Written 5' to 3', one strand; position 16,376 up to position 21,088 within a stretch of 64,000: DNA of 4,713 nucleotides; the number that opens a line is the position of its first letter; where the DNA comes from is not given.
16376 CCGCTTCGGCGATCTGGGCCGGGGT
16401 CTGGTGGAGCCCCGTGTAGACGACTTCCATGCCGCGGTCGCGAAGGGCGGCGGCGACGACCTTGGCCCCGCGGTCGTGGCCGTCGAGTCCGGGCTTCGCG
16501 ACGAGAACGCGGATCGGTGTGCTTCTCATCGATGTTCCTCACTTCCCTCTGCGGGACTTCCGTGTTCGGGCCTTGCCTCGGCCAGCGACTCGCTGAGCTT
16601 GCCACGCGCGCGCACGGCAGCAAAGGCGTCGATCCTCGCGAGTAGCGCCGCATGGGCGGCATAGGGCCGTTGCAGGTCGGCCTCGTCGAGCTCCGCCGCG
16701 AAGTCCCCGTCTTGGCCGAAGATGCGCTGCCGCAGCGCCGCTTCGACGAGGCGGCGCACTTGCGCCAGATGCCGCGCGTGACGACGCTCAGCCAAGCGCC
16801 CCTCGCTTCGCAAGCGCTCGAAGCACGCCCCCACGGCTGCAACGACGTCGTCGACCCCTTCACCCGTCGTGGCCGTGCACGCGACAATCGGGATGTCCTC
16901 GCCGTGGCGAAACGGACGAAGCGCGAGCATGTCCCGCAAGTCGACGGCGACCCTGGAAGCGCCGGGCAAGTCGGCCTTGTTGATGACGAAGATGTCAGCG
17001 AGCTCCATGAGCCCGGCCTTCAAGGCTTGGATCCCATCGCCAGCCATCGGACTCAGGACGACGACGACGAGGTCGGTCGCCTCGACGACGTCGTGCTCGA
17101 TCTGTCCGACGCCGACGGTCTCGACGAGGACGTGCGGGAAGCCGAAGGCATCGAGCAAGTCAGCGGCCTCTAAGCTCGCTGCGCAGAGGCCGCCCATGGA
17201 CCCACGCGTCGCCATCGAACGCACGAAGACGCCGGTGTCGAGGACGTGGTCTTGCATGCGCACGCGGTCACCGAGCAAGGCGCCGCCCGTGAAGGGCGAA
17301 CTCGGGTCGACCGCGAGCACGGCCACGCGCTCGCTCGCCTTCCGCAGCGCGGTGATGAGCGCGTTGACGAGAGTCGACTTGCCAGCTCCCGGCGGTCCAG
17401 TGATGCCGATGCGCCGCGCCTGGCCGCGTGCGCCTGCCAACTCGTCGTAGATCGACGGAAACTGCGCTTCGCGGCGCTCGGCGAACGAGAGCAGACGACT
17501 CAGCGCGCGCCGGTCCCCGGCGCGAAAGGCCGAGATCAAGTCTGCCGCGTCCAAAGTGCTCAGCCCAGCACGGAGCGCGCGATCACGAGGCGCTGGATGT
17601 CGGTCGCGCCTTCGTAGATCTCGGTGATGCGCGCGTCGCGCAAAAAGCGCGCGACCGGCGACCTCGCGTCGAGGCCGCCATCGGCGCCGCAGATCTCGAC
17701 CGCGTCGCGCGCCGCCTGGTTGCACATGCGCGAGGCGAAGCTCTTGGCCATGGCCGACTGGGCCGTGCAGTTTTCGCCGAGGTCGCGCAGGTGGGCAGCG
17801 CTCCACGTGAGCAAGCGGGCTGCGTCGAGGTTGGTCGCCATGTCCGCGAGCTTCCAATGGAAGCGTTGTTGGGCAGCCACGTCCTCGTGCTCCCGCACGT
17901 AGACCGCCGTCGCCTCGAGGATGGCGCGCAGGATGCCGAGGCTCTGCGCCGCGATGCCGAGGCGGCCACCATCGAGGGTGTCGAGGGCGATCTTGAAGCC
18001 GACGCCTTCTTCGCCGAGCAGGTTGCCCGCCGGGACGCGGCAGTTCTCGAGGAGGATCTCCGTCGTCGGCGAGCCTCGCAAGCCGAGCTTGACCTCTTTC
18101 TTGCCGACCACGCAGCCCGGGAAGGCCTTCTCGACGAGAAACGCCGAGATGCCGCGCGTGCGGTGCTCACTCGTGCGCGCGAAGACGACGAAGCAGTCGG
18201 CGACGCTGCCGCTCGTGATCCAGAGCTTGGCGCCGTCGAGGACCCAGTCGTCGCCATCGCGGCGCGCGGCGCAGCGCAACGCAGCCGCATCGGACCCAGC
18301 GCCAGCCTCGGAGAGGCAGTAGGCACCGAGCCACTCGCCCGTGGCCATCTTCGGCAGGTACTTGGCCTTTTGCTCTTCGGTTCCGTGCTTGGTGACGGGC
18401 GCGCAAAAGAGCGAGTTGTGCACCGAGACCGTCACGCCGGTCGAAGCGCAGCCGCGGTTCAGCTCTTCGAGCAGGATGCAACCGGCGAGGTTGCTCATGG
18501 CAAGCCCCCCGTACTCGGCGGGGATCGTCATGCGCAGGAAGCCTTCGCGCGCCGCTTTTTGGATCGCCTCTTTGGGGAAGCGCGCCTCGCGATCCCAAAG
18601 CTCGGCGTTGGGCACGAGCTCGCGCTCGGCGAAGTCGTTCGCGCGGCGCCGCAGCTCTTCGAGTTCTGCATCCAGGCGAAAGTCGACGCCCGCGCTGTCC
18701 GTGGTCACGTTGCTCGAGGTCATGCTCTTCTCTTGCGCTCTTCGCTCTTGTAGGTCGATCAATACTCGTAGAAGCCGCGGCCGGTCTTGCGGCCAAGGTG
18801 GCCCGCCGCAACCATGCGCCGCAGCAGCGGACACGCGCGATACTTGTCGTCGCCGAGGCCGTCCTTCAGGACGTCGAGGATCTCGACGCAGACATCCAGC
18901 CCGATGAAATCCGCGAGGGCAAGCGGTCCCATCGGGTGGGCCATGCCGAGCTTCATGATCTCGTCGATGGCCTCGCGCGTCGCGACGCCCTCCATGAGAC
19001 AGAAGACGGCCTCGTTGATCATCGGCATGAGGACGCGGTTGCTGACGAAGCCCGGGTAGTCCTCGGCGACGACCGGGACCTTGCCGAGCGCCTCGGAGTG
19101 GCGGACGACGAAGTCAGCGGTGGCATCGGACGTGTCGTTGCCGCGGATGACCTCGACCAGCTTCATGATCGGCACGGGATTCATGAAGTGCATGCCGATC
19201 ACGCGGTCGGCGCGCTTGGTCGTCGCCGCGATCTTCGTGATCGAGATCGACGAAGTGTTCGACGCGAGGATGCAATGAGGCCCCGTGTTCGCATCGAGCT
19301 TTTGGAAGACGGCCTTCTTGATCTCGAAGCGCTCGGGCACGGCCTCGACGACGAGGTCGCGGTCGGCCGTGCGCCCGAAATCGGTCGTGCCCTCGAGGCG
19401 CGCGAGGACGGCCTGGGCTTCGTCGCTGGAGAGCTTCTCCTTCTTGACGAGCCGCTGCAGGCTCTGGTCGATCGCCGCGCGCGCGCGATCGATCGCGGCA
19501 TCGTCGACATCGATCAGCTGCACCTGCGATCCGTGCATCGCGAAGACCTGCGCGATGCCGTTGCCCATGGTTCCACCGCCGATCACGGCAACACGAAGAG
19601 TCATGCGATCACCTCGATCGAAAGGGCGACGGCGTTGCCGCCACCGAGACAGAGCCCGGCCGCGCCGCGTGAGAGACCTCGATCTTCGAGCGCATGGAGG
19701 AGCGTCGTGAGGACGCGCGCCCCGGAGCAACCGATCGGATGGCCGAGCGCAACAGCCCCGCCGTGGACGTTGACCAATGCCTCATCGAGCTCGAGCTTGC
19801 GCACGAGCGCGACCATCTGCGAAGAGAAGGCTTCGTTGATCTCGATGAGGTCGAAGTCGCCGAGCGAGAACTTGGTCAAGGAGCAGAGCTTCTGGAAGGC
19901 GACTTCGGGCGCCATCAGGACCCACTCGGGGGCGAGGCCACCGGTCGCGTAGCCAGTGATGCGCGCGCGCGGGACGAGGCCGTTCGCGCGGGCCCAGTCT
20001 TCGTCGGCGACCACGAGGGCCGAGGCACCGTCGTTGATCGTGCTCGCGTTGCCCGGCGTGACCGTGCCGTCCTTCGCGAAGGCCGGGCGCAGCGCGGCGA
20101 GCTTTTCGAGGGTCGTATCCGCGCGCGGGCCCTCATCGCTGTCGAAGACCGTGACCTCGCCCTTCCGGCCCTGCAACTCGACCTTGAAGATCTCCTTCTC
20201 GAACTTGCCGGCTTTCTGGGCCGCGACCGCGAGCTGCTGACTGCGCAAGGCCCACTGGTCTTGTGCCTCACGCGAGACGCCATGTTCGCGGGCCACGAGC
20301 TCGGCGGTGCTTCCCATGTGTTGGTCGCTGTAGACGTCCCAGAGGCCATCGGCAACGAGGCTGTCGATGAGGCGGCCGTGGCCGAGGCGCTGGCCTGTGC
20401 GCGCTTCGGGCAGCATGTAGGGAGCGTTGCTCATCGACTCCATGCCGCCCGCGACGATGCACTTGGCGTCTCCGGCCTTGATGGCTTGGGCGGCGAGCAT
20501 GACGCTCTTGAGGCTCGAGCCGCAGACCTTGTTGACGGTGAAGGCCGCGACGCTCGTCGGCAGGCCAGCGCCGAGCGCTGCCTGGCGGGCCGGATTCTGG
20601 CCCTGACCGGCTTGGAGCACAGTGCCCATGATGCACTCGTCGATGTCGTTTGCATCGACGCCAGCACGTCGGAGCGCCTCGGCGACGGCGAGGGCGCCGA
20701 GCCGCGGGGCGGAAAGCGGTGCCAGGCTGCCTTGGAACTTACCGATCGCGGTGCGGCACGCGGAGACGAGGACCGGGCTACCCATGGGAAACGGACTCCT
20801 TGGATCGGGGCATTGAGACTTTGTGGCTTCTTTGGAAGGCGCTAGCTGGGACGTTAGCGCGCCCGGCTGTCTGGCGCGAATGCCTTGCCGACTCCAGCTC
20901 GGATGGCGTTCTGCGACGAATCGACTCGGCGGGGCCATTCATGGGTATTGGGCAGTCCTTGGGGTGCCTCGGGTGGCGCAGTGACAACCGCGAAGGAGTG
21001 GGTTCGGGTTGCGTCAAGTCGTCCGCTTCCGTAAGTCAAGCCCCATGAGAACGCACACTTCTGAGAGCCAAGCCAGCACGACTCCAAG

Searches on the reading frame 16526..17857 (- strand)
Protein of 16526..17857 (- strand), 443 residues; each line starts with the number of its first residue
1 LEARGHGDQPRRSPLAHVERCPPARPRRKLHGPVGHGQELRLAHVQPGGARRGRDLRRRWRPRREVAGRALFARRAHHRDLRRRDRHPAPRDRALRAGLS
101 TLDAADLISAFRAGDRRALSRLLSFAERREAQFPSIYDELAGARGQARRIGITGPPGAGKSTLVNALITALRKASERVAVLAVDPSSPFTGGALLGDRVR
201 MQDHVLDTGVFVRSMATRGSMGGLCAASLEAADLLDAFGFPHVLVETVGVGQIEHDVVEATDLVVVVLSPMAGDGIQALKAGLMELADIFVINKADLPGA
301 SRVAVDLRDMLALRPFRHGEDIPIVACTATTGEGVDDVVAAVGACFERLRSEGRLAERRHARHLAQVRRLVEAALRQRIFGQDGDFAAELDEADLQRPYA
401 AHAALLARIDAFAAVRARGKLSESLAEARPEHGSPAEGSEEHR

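Call 12: search_protein_families(library=pfam, proteins=[window:16526-17857:-], max_evalue=0.001)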
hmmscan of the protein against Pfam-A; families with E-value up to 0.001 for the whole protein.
window:16526-17857:- (443 aa): 13 families
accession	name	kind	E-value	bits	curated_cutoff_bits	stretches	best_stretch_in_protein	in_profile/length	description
PF03308.22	MeaB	-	2.6e-83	279.6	23.1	1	119-380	1-269/273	Methylmalonyl Co-A mutase-associated GTPase MeaB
PF02492.25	cobW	-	5.5e-09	36.3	20.7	1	150-303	3-161/180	CobW/HypB/UreG, nucleotide-binding domain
PF00009.33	GTP_EFTU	-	4.3e-07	30.2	26.5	0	260-345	92-185/188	Elongation factor Tu GTP binding domain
PF00005.33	ABC_tran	-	5.1e-05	24.3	25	1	147-187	11-51/137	ABC transporter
PF01926.29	MMR_HSR1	-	5.4e-05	23.7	21.9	1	149-175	1-27/113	50S ribosome-binding GTPase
PF01656.29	CbiA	-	8.5e-05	22.9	25.4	1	157-249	9-54/125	CobQ/CobB/MinD/ParA nucleotide binding domain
PF13191.12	AAA_16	-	8.8e-05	23.5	32.6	1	129-179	5-54/167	AAA ATPase domain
PF13401.12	AAA_22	-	0.0002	22.1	27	1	148-195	6-51/130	AAA domain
PF13555.12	AAA_29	-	0.00022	21.4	27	1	151-173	26-48/61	P-loop containing region of AAA domain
PF01580.24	FtsK_SpoIIIE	-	0.00041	20.3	24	0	152-245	44-133/221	FtsK/SpoIIIE family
PF03266.21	NTPase_1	-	0.00052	20.3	23.9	1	149-175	1-27/168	NTPase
PF03029.23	ATP_bind_1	-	0.00068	19.9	27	0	152-187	1-36/240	Conserved hypothetical ATP binding protein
PF13604.12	AAA_30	-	0.00092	19.4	27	0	149-183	20-54/191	AAA domain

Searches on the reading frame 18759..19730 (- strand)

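Call 12: search_protein_families(library=pfam, proteins=[window:18759-19730:-], max_evalue=0.001)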
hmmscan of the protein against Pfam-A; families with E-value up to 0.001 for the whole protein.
window:18759-19730:- (323 aa): 7 families
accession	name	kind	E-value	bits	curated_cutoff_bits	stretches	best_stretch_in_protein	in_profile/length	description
PF02737.24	3HCDH_N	-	2.4e-67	226.8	22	1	47-224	2-179/180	3-hydroxyacyl-CoA dehydrogenase, NAD binding domain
PF00725.27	3HCDH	-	8.6e-36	122.8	22.1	1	227-323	1-97/97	3-hydroxyacyl-CoA dehydrogenase, C-terminal domain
PF07992.20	Pyr_redox_2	-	2.1e-05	24.5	26.1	1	32-101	142-199/291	Pyridine nucleotide-disulphide oxidoreductase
PF01210.29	NAD_Gly3P_dh_N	-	5.5e-05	23.6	23.1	1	47-160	2-104/158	NAD-dependent glycerol-3-phosphate dehydrogenase N-terminus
PF00070.33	Pyr_redox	-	0.00011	23.1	22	1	46-98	1-53/82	Pyridine nucleotide-disulphide oxidoreductase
PF03721.20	UDPG_MGDP_dh_N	-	0.00014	21.9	27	1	46-128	2-81/187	UDP-glucose/GDP-mannose dehydrogenase family, NAD binding domain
PF03446.21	NAD_binding_2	-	0.00027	21.4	21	1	46-169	1-105/161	NAD binding domain of 6-phosphogluconate dehydrogenase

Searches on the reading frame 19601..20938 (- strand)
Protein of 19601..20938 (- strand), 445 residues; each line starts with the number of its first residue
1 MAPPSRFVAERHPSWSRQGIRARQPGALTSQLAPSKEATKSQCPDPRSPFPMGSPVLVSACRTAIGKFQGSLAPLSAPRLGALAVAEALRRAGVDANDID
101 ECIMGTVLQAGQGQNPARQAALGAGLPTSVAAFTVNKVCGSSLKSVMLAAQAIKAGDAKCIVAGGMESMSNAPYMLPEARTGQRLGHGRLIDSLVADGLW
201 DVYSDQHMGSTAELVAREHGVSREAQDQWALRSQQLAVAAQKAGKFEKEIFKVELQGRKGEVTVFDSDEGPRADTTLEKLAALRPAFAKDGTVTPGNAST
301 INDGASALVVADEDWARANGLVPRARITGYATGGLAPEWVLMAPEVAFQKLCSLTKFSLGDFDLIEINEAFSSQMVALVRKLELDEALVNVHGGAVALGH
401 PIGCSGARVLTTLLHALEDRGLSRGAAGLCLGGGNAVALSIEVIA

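Call 12: search_protein_families(library=pfam, proteins=[window:19601-20938:-], max_evalue=0.001)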
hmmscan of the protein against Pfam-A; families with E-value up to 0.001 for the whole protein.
window:19601-20938:- (445 aa): 3 families
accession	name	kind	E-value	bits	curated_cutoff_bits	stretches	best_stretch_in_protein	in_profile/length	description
PF00108.29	Thiolase_N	-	9.1e-100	333.8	26.4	1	56-314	2-260/260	Thiolase, N-terminal domain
PF02803.24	Thiolase_C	-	4.4e-38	130.1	27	1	323-442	3-122/123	Thiolase, C-terminal domain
PF00109.32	ketoacyl-synt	-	0.00044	20.4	20.8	1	132-171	167-206/252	Beta-ketoacyl synthase, N-terminal domain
